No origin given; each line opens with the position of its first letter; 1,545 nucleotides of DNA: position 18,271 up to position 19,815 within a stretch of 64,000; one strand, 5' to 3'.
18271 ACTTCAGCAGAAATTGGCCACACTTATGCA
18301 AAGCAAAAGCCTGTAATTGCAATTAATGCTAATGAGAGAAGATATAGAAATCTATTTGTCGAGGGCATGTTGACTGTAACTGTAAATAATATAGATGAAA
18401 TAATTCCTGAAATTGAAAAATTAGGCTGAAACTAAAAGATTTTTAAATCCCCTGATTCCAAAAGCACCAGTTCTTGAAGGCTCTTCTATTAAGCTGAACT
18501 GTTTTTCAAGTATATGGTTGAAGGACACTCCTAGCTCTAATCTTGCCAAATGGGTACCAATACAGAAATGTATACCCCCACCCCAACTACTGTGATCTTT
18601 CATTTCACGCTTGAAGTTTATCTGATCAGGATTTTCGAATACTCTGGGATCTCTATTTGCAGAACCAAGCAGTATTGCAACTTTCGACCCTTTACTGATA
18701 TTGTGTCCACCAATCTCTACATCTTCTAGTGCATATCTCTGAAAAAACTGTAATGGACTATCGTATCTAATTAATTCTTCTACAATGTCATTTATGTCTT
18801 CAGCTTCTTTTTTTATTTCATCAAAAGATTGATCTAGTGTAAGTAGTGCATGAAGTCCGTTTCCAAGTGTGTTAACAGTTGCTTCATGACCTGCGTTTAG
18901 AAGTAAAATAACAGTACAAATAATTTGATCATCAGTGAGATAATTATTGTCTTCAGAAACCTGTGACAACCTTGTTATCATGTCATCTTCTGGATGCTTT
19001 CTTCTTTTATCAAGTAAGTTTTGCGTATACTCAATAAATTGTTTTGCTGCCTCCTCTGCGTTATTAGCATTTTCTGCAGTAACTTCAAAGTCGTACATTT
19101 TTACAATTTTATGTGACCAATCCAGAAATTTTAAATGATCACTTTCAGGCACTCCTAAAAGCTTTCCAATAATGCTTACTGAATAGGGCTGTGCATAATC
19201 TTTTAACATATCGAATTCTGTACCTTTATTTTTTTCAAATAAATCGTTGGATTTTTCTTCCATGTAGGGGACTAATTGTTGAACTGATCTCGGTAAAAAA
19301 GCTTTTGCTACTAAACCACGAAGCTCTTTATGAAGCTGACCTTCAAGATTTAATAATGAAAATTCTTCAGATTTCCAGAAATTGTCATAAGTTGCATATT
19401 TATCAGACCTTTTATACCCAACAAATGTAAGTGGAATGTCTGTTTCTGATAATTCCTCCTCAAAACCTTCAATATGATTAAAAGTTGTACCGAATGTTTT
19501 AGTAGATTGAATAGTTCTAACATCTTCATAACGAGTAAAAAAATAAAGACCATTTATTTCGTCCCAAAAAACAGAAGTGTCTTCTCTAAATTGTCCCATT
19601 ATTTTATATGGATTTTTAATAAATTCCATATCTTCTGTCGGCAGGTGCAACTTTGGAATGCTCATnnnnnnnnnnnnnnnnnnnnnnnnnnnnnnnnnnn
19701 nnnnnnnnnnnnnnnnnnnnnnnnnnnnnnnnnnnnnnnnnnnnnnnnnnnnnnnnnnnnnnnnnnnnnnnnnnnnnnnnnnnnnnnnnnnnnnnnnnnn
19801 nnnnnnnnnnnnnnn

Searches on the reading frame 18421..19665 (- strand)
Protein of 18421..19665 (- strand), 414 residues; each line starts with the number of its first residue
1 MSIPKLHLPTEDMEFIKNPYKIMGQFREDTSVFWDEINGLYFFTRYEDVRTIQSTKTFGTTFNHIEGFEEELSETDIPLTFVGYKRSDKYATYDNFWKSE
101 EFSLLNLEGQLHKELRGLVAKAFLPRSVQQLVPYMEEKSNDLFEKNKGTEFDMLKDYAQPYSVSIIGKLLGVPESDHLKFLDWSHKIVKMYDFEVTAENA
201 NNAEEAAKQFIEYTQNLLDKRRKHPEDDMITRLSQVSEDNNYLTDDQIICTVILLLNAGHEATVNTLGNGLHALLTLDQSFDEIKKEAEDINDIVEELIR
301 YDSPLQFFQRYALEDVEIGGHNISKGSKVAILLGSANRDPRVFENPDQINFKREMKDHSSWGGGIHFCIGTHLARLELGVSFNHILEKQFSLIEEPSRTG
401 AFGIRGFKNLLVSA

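Call 7: search_protein_families(library=pfam, proteins=[window:18421-19665:-])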
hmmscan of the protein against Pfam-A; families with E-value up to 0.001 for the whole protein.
window:18421-19665:- (414 aa): 1 family
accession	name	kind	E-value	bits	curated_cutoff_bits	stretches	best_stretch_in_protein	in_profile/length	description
PF00067.27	p450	-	2.9e-29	102.6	22.8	1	89-388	71-431/462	Cytochrome P450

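Call 88: search_solved_structures(query=window:18421-19665:-, max_evalue=1e-20)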
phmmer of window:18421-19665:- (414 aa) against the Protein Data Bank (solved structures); distinct sequences matched with E-value up to 1e-20: 281 (the best 60 are shown).
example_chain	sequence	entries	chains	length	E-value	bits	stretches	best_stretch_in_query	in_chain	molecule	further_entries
8yhn_A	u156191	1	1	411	1.8e-75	258.1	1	14-412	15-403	Cytochrome P450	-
4yzr_A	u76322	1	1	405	5.8e-57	197.2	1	13-393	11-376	Polyketide biosynthesis cytochrome P450 PksS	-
3ejb_B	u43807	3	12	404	4.8e-56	194.2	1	110-392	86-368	Biotin biosynthesis cytochrome P450-like enzyme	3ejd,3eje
8vxi_A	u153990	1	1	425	9.3e-54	186.6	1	99-410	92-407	CYP125MRCA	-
8vxg_A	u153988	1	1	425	2.7e-53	185.1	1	99-410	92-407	CYP125MRCA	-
3r9b_A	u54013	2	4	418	9.6e-52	180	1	103-410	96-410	CYTOCHROME P450 164A2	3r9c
7y9o_A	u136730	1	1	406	2.6e-51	178.6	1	103-397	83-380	Cytochrome P450 monooxygenase YjiB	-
4rm4_A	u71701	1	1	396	3.6e-51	178.1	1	103-386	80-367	Cytochrome P450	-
7y97_A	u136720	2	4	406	7.2e-51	177.1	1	104-397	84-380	Cytochrome P450 monooxygenase YjiB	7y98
5l90_A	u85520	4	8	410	8.1e-51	176.9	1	102-390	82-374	Cytochrome P450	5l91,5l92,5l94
6m4s_A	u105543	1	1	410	2.3e-50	175.4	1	17-388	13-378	Cytochrome P450 hydroxylase sb21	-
5ofq_A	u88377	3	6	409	2.5e-49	172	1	100-396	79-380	Cytochrome P450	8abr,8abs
4z5p_A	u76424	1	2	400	6e-49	170.8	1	103-388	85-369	Cytochrome P450 hydroxylase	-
6gmf_A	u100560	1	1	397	6.3e-47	164.1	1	103-388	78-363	Putative cytochrome P450 hydroxylase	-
2z3t_A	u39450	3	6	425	1e-46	163.4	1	3-386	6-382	Cytochrome P450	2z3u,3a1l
7wex_A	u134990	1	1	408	5.2e-46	161.1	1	102-408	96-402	Cytochrome P450 hydroxylase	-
8jnp_A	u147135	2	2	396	1.6e-45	159.5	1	104-388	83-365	Cytochrome P450 CftA | Cytochrome P450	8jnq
4yt3_A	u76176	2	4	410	5.1e-45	157.8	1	107-394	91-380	Cytochrome P450(MEG)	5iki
5xnt_A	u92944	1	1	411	1.1e-44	156.7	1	107-394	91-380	Cytochrome P450 CYP106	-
1jio_A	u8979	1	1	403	3.3e-44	155.1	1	110-383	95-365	CYTOCHROME P450 107A1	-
6gk5_A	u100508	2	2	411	3.5e-44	155.1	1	104-388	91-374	Cytochrome P450 CYP267B1 protein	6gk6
5cje_A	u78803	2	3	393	8.4e-44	153.8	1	106-409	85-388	Cytochrome P450 hydroxylase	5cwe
1jip_A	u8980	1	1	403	8.7e-44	153.8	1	110-383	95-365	CYTOCHROME P450 107A1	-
8w6z_A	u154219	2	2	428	1e-43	153.6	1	104-390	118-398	Cytochrome P450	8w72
1egy_A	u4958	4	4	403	2.8e-43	152.1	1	110-383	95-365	CYTOCHROME P450ERYF | CYTOCHROME P450 107A1 | CYTOCHROME P450 ERYF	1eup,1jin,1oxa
8fz8_A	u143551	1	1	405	3.2e-43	151.9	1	104-388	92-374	Cytochrome P450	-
6l39_A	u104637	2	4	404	6.6e-43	150.9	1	107-387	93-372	Cytochrome P450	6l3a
5dqn_A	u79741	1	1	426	1.5e-42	149.7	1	103-409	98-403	Cytochrome P450 CYP125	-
4apy_A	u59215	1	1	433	1.6e-42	149.6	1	103-409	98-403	P450 HEME-THIOLATE PROTEIN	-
9vgm_A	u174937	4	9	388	2e-42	149.3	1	109-390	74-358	Cytochrome P450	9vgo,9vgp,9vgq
9cjg_A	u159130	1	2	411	2.3e-42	149.1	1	100-391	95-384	Cytochrome P450-G9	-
7ayx_A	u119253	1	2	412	3.3e-42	148.6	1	106-396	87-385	Cytochrome P450 113A1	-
8gue_A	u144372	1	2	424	6.6e-42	147.6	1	104-389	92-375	Cytochrome P450 monooxygenase PikC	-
7xbm_A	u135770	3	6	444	7.5e-42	147.4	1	104-389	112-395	Cytochrome P450 monooxygenase PikC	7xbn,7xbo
2xn8_A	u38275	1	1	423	8.7e-42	147.2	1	100-409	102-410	PUTATIVE CYTOCHROME P450 125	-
2xc3_A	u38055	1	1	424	8.8e-42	147.2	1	100-409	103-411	PUTATIVE CYTOCHROME P450 125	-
2x5l_A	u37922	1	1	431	9.2e-42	147.1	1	100-409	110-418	PUTATIVE CYTOCHROME P450 125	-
3ivy_A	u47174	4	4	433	9.3e-42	147.1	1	100-409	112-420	Cytochrome P450 CYP125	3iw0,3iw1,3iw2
2x5w_A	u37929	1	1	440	9.7e-42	147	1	100-409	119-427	PUTATIVE CYTOCHROME P450 125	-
2whw_A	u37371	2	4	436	1.3e-41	146.7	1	104-389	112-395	CYTOCHROME P450 MONOOXYGENASE | CYTOCHROME P450 HYDROXYLASE PIKC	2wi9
2vz7_A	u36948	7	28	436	1.3e-41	146.7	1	104-389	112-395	CYTOCHROME P450 MONOOXYGENASE | CYTOCHROME P450 HYDROXYLASE PIKC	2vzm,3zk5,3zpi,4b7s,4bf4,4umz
4wpz_A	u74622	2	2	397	1.3e-41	146.6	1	102-389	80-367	Cytochrome P450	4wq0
2bvj_A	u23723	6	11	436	1.3e-41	146.6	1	104-389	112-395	CYTOCHROME P450 MONOOXYGENASE | CYTOCHROME P450 HYDROXYLASE PIKC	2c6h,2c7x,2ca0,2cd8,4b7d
5vws_A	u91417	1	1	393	1.4e-41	146.5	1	109-391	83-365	Cytochrome P450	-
9vgn_A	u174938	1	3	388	4.7e-41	144.8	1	109-390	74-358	Cytochrome P450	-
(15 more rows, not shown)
